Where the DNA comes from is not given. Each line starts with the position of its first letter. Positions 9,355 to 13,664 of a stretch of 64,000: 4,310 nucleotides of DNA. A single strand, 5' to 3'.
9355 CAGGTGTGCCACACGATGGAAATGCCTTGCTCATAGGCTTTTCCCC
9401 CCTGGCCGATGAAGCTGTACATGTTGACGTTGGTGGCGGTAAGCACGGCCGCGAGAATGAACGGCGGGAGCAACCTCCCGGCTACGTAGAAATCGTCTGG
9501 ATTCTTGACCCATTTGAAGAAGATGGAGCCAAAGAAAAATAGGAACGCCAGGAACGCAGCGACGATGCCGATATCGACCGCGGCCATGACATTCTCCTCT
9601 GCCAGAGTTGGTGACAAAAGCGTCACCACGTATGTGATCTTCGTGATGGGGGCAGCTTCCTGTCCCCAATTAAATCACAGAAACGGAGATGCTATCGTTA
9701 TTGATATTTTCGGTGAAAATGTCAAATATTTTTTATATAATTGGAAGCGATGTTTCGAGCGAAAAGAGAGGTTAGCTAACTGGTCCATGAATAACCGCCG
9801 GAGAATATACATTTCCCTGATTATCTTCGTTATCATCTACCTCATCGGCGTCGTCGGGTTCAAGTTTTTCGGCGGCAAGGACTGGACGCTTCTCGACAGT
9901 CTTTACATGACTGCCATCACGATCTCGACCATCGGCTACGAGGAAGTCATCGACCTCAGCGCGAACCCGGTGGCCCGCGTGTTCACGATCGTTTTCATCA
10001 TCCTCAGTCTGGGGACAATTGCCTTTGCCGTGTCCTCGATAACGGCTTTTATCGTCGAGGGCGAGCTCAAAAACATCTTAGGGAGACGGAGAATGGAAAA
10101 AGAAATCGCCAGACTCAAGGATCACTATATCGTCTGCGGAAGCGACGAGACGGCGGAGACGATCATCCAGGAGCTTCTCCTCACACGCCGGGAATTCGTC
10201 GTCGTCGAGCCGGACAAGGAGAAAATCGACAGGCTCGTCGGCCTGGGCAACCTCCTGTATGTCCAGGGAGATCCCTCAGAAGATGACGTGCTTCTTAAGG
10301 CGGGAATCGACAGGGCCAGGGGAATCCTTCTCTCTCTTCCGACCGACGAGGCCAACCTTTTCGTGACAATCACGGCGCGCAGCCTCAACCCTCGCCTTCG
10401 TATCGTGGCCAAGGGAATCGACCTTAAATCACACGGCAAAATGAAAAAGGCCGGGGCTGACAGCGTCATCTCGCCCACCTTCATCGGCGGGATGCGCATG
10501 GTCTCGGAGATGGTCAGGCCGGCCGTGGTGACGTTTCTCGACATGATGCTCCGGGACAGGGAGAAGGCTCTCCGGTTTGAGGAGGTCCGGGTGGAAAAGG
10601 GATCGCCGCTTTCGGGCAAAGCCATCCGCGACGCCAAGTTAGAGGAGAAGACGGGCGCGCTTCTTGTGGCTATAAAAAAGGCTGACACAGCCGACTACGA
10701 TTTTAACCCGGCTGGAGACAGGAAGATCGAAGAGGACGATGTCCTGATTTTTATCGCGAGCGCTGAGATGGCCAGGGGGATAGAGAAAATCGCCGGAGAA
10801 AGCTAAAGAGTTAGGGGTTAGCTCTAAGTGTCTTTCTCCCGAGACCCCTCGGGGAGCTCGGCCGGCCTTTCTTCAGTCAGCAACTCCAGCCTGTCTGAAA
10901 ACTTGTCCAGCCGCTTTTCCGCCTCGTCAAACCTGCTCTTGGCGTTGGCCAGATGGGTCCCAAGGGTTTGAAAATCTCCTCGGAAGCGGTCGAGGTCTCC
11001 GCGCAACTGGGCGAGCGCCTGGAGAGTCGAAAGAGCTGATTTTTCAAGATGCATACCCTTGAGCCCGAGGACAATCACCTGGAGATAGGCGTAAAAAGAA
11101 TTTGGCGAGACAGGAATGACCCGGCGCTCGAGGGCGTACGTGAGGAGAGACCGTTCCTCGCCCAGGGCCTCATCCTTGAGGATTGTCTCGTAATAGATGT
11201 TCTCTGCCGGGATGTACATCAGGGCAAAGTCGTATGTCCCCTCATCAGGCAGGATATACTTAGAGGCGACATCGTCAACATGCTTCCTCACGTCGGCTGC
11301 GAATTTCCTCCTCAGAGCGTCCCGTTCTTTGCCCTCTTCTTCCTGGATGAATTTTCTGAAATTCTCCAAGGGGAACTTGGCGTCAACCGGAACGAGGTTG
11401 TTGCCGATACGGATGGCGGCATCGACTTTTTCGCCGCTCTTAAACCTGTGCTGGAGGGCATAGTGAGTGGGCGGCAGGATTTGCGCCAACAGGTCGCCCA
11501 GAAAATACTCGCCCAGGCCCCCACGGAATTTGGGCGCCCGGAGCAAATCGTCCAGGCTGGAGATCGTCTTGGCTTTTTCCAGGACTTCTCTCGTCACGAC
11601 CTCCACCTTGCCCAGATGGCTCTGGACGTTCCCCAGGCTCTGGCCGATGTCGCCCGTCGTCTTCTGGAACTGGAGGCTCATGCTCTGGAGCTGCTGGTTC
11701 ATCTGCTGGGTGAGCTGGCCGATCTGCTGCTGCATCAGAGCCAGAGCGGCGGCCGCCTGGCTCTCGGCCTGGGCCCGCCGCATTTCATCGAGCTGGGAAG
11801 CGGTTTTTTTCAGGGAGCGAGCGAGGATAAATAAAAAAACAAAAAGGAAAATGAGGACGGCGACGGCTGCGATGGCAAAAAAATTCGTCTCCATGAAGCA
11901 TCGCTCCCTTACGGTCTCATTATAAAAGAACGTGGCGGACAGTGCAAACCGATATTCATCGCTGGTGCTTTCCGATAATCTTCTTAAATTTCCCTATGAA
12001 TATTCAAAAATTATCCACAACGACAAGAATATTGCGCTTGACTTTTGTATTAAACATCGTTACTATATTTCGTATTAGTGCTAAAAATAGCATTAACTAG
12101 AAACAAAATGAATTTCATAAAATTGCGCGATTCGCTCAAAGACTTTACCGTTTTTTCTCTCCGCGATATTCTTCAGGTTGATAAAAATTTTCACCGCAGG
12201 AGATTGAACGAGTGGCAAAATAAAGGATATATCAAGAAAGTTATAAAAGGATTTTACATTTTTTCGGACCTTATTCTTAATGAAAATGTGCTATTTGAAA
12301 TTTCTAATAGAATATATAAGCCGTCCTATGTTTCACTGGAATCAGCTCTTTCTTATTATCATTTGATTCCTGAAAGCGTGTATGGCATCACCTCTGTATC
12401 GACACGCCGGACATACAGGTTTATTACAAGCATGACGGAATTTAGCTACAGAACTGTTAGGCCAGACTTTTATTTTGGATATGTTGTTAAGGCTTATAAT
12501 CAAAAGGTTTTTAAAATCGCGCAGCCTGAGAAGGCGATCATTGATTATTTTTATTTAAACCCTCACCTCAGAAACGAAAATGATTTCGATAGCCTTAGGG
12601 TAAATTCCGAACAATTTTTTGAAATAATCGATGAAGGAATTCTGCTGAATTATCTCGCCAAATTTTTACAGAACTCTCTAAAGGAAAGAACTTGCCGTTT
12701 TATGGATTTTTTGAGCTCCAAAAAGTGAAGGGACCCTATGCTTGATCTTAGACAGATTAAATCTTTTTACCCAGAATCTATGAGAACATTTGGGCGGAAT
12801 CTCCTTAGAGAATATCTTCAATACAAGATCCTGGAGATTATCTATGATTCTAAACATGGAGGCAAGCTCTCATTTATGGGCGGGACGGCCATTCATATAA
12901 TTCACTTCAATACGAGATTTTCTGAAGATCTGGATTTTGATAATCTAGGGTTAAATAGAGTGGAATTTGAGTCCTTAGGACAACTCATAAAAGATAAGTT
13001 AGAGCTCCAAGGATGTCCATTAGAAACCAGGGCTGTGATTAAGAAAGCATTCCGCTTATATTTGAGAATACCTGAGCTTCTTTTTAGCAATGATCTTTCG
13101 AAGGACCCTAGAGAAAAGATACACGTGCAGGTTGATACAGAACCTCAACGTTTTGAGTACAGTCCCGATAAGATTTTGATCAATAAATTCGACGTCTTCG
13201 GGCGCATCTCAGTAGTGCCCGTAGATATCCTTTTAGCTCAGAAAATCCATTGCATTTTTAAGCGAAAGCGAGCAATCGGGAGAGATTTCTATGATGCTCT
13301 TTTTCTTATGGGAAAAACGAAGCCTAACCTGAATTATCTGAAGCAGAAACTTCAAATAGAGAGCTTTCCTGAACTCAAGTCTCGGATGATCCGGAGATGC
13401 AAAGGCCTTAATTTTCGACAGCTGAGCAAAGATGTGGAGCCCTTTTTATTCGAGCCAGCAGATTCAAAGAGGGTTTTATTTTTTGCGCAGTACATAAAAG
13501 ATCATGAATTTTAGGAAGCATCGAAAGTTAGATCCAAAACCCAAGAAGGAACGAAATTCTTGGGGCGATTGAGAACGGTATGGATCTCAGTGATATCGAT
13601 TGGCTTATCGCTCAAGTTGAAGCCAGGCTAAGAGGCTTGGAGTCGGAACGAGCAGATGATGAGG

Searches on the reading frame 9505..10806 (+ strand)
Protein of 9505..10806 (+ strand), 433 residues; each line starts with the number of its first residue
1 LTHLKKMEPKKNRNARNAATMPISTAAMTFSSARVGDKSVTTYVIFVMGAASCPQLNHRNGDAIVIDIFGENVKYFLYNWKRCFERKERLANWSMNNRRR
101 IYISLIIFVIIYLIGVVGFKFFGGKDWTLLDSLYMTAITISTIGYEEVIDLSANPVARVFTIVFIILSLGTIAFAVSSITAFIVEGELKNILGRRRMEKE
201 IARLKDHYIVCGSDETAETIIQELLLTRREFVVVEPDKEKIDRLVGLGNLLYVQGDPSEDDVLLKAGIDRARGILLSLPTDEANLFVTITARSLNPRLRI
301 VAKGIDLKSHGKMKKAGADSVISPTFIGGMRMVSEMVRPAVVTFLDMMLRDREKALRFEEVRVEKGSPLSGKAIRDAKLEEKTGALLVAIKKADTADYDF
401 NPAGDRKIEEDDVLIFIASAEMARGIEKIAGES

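Call 64: search_protein_families(library=pfam, proteins=[window:9505-10806:+], max_evalue=0.00001)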
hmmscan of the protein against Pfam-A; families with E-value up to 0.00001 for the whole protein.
window:9505-10806:+ (433 aa): 3 families
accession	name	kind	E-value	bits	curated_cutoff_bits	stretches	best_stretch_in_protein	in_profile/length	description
PF02254.24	TrkA_N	-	3.7e-27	95.4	23.8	1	208-324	1-116/116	TrkA-N domain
PF02080.26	TrkA_C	-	5.7e-13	49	27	1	359-429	2-69/71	TrkA-C domain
PF07885.22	Ion_trans_2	-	9.2e-11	41.9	22.5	1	107-184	2-78/79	Ion channel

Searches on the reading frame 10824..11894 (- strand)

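Call 64: search_protein_families(library=pfam, proteins=[window:10824-11894:-], max_evalue=0.00001)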
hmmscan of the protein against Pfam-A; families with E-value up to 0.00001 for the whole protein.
window:10824-11894:- (356 aa): 1 family
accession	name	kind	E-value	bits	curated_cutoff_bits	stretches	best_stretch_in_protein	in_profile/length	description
PF02646.22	RmuC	-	4.2e-51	174.2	26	1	56-330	1-271/291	RmuC family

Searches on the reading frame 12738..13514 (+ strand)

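Call 64: search_protein_families(library=pfam, proteins=[window:12738-13514:+], max_evalue=0.00001)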
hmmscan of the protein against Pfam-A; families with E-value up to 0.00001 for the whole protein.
window:12738-13514:+ (258 aa): 1 family
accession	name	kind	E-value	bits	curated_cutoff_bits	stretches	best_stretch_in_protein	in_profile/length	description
PF08843.17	AbiEii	-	1.2e-15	58.5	22.5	1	31-200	2-177/238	Nucleotidyl transferase AbiEii toxin, Type IV TA system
